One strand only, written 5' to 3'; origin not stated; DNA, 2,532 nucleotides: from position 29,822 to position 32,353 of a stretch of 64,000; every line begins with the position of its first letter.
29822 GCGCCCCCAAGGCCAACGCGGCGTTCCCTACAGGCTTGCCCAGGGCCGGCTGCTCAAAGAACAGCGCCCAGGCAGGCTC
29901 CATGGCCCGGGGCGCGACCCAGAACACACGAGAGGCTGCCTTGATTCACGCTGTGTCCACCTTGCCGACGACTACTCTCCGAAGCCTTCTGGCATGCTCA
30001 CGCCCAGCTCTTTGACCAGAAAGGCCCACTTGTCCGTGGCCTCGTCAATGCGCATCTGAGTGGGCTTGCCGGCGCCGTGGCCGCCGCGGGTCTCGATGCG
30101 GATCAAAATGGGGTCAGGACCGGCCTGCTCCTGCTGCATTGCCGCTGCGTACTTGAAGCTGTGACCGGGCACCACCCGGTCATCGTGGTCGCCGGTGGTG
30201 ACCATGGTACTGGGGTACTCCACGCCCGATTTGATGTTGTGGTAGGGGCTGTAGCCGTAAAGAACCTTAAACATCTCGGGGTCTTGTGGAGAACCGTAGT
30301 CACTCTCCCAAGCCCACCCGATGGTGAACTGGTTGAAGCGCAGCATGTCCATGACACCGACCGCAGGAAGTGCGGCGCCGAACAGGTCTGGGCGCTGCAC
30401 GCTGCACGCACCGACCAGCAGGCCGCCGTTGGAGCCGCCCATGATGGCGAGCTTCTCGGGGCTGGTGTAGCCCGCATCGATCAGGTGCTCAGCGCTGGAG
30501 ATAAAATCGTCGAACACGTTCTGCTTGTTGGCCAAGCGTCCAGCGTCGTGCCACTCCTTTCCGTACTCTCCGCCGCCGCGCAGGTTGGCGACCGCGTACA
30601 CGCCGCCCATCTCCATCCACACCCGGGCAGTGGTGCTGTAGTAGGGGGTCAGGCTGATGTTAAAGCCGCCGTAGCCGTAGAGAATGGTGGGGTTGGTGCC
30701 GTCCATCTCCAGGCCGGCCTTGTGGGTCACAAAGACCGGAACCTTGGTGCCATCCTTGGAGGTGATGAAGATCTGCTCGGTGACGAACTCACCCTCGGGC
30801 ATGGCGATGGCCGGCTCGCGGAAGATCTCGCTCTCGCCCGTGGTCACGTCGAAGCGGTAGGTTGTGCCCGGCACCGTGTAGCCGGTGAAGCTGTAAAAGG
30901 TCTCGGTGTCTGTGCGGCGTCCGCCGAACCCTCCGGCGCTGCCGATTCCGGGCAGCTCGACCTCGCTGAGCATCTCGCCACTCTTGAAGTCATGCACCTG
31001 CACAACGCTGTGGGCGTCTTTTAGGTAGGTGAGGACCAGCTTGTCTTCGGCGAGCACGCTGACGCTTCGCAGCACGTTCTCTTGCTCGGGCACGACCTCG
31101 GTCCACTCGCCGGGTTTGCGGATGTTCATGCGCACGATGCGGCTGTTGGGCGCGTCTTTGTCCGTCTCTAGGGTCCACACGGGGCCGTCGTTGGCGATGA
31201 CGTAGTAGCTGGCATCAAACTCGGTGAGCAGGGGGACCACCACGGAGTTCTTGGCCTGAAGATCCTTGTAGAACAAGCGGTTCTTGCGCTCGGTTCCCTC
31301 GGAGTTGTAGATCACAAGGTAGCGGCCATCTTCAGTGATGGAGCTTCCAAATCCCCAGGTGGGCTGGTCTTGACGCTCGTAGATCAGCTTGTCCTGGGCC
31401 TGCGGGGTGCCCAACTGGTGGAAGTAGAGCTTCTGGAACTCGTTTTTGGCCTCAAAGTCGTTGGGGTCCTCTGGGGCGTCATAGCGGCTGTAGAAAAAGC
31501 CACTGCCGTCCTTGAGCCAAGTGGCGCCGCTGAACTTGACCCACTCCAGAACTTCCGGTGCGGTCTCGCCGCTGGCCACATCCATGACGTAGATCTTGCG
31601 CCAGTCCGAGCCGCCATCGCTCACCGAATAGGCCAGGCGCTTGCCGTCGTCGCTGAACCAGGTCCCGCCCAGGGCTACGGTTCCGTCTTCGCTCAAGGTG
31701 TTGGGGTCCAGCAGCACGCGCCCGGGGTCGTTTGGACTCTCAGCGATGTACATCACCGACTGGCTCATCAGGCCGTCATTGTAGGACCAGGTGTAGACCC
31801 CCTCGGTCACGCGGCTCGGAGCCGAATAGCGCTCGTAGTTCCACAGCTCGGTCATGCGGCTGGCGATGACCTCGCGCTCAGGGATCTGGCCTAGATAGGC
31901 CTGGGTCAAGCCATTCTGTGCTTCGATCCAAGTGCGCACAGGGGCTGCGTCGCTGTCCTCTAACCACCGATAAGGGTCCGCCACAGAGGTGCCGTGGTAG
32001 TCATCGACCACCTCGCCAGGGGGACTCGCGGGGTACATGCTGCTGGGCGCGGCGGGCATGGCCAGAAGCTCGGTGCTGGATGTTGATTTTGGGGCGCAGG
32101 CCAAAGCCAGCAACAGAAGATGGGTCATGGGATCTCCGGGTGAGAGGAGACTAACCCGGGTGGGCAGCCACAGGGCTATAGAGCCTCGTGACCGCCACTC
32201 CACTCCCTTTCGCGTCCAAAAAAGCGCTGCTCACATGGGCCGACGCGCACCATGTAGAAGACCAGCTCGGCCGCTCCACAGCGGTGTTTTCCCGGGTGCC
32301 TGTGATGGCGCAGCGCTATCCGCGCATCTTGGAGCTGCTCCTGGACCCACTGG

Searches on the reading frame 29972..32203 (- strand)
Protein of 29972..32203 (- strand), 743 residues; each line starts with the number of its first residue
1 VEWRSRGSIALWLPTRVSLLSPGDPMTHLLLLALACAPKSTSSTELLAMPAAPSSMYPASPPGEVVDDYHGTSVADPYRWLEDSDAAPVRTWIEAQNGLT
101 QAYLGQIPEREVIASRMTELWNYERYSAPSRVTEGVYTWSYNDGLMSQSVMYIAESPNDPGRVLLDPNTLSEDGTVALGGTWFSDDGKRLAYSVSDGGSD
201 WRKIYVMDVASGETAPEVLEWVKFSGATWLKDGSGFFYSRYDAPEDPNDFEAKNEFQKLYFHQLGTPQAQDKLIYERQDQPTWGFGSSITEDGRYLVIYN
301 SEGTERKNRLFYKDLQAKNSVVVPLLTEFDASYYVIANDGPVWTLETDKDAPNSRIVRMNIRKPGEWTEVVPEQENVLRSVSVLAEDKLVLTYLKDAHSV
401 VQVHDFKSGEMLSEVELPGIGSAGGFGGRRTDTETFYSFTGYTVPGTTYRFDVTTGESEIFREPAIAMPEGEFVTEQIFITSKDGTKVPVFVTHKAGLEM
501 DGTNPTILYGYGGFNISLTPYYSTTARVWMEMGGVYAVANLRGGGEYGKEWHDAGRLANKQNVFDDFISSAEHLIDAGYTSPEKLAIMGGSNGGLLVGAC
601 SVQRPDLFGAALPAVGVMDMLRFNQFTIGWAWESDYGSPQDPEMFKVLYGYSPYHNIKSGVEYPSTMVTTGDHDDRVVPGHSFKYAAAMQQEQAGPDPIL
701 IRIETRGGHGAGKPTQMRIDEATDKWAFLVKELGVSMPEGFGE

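Call 9: search_protein_families(library=pfam, proteins=[window:29972-32203:-], max_evalue=0.1)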
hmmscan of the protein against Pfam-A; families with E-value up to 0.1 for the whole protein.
window:29972-32203:- (743 aa): 2 families
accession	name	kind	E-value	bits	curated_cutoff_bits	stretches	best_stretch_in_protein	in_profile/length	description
PF02897.21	Peptidase_S9_N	-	3.3e-131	438.3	24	1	64-463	8-413/414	Prolyl oligopeptidase, N-terminal beta-propeller domain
PF00326.27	Peptidase_S9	-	2.3e-62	210.7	22.6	1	521-734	2-211/213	Prolyl oligopeptidase family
